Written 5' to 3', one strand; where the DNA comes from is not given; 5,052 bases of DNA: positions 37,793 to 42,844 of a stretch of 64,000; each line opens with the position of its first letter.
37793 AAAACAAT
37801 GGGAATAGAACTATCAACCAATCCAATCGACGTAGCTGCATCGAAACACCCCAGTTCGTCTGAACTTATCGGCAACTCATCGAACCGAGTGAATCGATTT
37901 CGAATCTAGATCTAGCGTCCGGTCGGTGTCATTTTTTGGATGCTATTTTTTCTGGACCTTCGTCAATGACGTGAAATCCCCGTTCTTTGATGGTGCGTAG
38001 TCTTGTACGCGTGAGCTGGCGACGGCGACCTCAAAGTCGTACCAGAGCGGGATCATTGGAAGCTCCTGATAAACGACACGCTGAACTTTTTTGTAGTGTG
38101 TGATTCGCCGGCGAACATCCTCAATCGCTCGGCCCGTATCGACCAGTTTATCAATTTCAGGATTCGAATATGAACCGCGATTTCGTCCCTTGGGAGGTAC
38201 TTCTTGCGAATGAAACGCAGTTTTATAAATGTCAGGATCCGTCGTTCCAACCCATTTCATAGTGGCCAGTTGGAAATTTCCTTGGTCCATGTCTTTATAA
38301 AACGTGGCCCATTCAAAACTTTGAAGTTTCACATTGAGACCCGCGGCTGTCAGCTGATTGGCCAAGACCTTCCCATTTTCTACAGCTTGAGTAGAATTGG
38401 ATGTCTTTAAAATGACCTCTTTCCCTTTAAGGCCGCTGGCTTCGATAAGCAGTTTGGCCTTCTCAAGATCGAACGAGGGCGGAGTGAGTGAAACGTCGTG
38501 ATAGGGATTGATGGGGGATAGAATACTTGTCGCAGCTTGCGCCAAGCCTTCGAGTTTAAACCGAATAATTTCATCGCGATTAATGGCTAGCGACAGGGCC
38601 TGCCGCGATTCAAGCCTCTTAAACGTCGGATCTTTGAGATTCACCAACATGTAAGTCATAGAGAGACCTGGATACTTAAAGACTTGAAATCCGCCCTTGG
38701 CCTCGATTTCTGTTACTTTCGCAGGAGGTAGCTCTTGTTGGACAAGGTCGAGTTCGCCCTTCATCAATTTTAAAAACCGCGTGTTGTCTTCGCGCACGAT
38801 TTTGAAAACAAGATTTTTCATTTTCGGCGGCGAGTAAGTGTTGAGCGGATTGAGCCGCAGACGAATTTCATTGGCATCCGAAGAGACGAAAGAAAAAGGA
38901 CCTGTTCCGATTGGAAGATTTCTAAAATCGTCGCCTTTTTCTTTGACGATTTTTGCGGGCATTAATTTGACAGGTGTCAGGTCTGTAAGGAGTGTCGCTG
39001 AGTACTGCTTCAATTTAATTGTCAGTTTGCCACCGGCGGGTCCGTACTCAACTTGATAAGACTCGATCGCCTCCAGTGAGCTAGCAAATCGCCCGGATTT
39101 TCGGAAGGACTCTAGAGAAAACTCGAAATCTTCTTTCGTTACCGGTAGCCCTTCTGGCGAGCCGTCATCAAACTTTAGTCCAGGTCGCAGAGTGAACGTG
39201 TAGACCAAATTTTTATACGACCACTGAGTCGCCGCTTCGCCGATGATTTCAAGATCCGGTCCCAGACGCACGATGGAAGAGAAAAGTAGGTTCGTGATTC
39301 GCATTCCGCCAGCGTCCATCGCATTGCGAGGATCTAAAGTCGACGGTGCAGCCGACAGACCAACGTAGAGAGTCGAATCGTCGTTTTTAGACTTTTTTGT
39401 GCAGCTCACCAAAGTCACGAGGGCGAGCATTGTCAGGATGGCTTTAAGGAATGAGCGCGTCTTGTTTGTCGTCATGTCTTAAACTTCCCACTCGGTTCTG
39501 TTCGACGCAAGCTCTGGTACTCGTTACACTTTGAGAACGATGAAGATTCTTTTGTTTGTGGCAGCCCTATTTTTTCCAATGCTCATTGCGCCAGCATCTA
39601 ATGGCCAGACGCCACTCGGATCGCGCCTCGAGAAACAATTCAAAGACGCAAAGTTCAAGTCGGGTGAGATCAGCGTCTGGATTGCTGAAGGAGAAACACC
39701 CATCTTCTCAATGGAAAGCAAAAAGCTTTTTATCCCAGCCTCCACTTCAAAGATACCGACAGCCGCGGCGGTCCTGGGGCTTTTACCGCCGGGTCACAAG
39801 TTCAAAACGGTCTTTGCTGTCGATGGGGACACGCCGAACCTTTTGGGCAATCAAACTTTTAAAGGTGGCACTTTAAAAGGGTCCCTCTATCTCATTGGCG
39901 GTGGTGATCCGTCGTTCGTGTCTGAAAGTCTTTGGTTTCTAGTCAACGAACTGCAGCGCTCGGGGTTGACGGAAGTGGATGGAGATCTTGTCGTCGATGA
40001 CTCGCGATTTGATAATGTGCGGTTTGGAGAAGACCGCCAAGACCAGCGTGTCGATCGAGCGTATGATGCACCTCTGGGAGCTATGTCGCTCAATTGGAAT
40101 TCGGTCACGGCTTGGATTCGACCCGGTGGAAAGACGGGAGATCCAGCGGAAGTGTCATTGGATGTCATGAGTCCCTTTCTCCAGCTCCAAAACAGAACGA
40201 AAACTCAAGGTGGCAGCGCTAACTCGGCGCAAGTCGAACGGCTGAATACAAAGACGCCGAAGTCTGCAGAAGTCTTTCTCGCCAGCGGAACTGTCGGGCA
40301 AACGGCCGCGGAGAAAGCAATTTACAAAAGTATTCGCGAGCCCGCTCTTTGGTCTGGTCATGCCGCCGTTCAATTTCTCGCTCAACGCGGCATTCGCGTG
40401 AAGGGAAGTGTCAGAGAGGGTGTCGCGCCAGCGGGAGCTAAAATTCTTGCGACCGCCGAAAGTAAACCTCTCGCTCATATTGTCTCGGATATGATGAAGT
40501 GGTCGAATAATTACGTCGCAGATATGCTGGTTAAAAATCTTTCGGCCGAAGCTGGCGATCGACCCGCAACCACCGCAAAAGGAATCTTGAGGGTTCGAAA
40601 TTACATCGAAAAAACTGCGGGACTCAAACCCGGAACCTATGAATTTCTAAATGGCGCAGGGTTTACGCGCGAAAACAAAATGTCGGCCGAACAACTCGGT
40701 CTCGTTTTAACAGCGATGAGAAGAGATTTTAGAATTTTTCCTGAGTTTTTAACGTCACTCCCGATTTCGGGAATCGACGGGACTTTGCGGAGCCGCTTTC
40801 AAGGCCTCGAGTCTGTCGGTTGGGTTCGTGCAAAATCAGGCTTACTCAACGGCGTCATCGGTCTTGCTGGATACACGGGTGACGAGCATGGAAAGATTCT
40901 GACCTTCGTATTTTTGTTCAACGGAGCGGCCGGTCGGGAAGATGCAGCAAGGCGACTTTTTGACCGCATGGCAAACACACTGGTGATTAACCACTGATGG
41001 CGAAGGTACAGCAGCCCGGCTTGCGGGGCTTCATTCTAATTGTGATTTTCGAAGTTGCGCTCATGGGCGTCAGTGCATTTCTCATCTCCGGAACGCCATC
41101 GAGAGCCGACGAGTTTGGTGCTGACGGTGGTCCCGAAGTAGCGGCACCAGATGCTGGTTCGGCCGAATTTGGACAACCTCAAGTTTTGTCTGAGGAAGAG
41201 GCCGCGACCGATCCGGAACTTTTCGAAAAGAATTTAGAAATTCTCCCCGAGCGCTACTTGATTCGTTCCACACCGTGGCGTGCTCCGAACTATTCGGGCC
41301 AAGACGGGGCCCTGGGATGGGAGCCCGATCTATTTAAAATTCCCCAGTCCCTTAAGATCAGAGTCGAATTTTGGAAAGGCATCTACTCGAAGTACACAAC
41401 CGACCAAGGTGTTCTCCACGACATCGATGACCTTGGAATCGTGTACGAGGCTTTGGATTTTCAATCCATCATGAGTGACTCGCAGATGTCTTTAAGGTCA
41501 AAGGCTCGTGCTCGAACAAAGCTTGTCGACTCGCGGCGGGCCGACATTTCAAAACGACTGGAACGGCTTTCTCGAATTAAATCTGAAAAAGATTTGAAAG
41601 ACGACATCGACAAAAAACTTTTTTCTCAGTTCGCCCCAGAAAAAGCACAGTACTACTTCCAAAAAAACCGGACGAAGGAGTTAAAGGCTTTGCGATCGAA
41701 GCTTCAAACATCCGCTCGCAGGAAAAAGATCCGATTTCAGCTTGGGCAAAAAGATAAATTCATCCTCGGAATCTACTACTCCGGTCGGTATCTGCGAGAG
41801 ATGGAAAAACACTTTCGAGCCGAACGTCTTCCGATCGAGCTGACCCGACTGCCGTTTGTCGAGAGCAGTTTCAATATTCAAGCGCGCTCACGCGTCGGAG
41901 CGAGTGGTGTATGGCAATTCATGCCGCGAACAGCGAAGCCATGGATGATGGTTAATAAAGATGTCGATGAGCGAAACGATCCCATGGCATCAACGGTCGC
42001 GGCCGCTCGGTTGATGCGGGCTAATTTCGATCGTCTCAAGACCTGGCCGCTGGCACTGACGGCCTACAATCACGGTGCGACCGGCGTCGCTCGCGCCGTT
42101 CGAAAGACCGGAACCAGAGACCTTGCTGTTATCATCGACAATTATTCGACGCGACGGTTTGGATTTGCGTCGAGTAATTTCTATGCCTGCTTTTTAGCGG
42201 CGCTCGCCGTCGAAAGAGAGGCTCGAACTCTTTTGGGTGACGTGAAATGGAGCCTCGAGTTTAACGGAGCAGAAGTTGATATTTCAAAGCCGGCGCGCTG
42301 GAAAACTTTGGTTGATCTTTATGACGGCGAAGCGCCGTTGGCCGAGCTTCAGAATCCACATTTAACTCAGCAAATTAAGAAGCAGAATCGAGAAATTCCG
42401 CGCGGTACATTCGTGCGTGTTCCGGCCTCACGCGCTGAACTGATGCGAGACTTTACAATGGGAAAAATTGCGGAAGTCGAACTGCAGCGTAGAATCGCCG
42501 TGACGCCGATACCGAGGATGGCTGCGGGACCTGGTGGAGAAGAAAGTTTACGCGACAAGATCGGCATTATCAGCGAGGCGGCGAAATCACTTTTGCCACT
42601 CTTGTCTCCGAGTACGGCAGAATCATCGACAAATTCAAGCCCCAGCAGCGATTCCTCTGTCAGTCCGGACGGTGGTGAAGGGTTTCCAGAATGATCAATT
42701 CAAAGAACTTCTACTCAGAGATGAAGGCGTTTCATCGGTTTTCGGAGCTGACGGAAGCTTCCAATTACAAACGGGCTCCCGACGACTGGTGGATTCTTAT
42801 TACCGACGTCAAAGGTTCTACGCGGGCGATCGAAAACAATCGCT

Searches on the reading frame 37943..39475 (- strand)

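Call 99: search_protein_families(library=pfam, proteins=[window:37943-39475:-], max_evalue=0.0001)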
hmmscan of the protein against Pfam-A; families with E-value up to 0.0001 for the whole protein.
window:37943-39475:- (510 aa): 1 family
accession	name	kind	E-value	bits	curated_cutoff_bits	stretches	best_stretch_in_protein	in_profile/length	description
PF00496.27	SBP_bac_5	-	4.7e-65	220.5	32.4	1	80-415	5-353/368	Bacterial extracellular solute-binding proteins, family 5 Middle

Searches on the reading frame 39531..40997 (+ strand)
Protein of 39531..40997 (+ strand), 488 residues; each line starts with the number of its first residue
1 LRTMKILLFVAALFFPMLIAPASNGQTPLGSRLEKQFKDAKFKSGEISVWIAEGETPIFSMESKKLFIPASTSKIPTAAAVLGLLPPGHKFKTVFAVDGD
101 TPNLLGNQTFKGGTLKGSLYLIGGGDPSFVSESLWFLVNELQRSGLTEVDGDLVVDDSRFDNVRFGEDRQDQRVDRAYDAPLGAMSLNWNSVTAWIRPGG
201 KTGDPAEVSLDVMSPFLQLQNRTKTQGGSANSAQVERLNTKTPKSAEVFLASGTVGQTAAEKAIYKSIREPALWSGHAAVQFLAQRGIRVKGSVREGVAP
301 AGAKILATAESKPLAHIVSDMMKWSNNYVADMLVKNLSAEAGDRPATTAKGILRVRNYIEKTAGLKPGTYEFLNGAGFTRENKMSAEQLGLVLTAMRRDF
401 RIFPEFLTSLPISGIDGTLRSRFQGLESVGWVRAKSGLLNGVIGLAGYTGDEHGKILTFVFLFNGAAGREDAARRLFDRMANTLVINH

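Call 99: search_protein_families(library=pfam, proteins=[window:39531-40997:+], max_evalue=0.0001)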
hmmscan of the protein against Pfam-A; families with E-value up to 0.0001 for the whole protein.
window:39531-40997:+ (488 aa): 1 family
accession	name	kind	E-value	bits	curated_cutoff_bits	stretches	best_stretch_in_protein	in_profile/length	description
PF02113.21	Peptidase_S13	-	5.5e-83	279.6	22.8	1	47-472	19-430/444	D-Ala-D-Ala carboxypeptidase 3 (S13) family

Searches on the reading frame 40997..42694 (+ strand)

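Call 99: search_protein_families(library=pfam, proteins=[window:40997-42694:+], max_evalue=0.0001)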
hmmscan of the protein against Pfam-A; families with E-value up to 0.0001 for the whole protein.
window:40997-42694:+ (565 aa): 1 family
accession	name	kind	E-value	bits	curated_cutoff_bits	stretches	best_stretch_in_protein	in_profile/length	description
PF01464.25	SLT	-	2e-21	76.2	21.3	1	279-375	14-112/117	Transglycosylase SLT domain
